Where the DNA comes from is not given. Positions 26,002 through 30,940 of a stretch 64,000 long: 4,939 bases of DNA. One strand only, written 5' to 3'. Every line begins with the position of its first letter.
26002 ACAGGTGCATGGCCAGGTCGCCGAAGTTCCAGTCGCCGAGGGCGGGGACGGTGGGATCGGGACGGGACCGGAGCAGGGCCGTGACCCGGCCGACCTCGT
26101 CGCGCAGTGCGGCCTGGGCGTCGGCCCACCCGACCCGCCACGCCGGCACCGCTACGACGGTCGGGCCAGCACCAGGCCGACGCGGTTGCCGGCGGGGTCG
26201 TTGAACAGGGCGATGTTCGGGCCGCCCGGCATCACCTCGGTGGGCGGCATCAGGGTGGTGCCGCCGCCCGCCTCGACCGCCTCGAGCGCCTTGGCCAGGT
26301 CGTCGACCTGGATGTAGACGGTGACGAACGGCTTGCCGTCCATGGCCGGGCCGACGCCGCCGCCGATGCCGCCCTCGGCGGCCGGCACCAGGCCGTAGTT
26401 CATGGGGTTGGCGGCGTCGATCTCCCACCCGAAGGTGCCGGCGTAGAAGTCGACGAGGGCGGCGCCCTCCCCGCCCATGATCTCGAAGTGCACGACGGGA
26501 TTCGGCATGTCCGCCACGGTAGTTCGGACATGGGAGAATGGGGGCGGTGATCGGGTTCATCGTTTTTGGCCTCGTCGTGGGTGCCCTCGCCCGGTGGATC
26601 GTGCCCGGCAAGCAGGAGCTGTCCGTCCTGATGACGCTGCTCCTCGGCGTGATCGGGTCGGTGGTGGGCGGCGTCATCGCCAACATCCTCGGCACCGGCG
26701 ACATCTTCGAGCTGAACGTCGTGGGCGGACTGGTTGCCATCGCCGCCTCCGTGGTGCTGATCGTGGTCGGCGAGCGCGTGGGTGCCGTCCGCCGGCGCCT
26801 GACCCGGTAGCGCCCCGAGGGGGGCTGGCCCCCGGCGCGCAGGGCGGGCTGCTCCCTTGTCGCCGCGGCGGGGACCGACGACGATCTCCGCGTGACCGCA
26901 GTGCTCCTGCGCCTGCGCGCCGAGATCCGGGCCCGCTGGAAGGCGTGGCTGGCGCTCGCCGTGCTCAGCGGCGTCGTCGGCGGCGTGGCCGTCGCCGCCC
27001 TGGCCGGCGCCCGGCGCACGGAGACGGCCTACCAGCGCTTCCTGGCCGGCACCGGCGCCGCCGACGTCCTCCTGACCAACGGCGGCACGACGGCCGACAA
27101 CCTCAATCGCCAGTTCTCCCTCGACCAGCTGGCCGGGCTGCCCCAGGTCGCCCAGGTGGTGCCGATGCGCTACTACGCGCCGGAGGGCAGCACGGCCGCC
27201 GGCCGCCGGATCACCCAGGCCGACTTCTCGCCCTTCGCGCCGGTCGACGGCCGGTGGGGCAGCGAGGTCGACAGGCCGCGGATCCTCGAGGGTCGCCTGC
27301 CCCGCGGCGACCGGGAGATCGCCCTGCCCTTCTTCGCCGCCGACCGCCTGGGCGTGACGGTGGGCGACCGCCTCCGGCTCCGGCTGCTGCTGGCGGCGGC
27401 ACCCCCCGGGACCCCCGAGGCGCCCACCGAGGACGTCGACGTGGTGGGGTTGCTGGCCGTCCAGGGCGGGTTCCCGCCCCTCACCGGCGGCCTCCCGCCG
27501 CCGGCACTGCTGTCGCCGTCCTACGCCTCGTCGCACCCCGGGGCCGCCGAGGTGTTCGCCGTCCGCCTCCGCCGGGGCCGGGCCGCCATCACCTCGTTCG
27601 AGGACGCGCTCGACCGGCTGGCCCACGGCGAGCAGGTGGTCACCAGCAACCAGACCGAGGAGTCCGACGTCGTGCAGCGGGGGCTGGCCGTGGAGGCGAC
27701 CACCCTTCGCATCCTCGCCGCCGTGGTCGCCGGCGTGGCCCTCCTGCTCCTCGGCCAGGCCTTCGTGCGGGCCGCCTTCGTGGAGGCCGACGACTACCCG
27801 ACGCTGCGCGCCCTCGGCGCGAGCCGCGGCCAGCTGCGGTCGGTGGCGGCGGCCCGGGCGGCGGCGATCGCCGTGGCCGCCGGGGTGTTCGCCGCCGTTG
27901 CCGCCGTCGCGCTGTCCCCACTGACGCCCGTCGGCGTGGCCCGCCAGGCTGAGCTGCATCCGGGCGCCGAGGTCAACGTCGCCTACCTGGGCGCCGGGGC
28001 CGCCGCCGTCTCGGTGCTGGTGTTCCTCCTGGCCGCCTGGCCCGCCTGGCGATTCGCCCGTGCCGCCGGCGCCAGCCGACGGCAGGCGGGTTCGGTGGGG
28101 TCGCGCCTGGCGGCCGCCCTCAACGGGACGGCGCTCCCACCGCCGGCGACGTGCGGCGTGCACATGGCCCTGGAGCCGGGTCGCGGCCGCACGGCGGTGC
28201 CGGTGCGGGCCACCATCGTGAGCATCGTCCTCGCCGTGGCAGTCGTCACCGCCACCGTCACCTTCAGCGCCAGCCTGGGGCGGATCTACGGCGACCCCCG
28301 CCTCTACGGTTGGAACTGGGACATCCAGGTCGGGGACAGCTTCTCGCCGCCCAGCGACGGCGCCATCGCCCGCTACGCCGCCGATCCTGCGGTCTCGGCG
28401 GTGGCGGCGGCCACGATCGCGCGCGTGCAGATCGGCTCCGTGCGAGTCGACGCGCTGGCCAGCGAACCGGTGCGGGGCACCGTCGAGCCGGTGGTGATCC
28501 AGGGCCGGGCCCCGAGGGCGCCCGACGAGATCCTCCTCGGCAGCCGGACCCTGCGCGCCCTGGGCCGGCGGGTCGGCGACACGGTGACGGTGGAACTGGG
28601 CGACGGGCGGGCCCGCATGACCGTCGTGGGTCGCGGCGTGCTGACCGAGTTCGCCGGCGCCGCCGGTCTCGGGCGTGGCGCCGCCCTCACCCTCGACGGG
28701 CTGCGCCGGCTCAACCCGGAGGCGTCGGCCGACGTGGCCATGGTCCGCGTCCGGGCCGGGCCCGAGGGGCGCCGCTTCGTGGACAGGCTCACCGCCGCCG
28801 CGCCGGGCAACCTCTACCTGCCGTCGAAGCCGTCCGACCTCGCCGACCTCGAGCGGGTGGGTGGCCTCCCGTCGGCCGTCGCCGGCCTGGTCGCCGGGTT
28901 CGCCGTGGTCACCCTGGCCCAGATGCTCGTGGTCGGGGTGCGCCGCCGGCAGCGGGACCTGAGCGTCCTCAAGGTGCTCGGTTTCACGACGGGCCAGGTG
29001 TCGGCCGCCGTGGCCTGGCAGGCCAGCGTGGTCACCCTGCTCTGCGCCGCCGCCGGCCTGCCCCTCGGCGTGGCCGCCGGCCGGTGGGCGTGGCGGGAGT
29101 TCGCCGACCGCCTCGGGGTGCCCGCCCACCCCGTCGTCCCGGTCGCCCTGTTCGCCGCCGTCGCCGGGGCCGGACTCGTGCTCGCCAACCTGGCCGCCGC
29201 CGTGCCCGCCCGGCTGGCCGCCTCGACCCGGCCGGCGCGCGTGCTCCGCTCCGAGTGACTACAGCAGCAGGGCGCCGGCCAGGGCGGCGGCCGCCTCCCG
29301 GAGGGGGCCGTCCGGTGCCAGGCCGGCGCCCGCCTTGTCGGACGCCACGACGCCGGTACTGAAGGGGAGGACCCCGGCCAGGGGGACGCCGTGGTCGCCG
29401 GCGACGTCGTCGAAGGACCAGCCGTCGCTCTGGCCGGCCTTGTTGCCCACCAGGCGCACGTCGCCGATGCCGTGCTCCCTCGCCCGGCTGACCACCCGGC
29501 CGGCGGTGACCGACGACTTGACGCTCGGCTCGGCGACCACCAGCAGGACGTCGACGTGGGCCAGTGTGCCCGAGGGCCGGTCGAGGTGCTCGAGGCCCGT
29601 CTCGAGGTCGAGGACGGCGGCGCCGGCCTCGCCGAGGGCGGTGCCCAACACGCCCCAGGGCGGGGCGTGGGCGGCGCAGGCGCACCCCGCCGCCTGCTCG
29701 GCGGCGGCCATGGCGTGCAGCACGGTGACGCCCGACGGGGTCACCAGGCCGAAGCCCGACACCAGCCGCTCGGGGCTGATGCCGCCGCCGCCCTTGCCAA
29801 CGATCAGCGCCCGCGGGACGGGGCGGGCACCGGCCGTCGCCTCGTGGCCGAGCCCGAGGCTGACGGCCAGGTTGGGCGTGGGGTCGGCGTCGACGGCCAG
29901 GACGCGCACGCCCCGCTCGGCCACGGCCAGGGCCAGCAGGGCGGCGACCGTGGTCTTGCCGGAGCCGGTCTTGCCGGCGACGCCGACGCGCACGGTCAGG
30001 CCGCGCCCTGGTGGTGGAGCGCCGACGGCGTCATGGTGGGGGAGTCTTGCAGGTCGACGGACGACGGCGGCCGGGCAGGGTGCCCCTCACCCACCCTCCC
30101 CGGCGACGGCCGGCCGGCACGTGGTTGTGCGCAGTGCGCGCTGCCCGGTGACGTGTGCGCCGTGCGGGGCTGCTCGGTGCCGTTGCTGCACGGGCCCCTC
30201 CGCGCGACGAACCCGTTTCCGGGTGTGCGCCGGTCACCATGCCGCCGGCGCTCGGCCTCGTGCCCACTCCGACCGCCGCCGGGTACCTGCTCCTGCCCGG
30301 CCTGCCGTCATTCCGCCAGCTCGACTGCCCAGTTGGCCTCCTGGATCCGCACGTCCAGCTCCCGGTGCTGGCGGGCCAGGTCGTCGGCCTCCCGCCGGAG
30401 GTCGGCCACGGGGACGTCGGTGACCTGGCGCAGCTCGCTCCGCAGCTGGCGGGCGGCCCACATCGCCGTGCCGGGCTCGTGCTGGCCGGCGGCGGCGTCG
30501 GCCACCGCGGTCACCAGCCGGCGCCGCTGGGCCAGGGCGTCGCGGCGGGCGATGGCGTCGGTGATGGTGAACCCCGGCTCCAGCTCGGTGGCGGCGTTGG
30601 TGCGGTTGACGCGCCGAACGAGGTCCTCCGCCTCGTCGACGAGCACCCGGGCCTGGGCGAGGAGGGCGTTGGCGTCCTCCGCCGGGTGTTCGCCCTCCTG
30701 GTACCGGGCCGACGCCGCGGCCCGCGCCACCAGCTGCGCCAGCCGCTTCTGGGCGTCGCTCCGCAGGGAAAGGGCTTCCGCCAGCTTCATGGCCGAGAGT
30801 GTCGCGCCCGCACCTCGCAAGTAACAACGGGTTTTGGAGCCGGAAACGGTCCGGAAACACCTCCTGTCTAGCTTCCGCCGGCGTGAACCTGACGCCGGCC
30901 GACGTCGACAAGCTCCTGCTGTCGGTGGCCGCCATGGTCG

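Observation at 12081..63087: Synthesis: three unrelated short-repeat families all occupy gene boundaries while preserving reading frames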

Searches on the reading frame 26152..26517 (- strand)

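Call 87: search_protein_families(library=pfam, proteins=[window:26152-26517:-], max_evalue=0.001)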
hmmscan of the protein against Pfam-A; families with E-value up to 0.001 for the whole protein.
window:26152-26517:- (121 aa): 2 families
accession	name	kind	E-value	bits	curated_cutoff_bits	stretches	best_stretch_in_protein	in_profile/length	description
PF00903.31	Glyoxalase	-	5.8e-10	40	20.6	1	9-113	3-119/121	Glyoxalase/Bleomycin resistance protein/Dioxygenase superfamily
PF18029.7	Glyoxalase_6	-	6.7e-06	27.2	23.6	1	19-114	10-104/106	Glyoxalase-like domain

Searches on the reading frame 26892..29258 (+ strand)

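Call 20: search_protein_families(library=pfam, proteins=[window:26892-29258:+])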
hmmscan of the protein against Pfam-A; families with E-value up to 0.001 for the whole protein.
window:26892-29258:+ (788 aa): 1 family
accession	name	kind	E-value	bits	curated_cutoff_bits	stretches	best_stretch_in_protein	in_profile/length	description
PF02687.27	FtsX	-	5.2e-19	68.9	25.5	2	662-779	2-118/120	FtsX-like permease C-terminal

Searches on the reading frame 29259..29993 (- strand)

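Call 88: search_protein_families(library=pfam, proteins=[window:29259-29993:-], max_evalue=0.001)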
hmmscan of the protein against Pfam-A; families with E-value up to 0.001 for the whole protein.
window:29259-29993:- (244 aa): 7 families
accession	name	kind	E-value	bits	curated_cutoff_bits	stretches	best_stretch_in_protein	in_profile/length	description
PF01656.29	CbiA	-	1.1e-11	45.2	25.4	1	5-219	4-119/125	CobQ/CobB/MinD/ParA nucleotide binding domain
PF13614.12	AAA_31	-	1.4e-08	35.4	27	1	8-51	10-53/177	AAA domain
PF02374.21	ArsA_ATPase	-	7.6e-07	29.1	24.3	1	5-48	6-49/305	Anion-transporting ATPase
PF10609.15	ParA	-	6.9e-05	22.8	27.1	1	5-41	9-46/246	NUBPL iron-transfer P-loop NTPase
PF13604.12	AAA_30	-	9.5e-05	22.7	27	0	5-37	23-57/191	AAA domain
PF06564.18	CBP_BcsQ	-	0.00072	19.6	21.3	0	8-55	10-57/234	Cellulose biosynthesis protein BcsQ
PF00142.24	Fer4_NifH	-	0.00073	19.5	25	0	2-39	2-39/271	4Fe-4S iron sulfur cluster binding proteins, NifH/frxC family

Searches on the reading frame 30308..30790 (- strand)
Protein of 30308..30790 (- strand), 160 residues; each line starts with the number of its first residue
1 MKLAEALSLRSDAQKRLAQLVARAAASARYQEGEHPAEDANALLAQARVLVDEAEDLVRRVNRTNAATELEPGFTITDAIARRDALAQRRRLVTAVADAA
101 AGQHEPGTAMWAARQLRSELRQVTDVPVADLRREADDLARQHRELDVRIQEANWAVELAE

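Call 88: search_protein_families(library=pfam, proteins=[window:30308-30790:-], max_evalue=0.001)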
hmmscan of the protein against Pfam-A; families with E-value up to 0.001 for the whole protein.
window:30308-30790:- (160 aa): 2 families
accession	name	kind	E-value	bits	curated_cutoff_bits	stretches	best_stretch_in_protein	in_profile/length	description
PF20935.2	DUF6847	-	4.7e-47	159.9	27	1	10-158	1-141/141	Family of unknown function (DUF6847)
PF11796.13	DUF3323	-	0.00028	21.2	26.6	1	12-53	156-197/209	Protein of unknown function N-terminus (DUF3323)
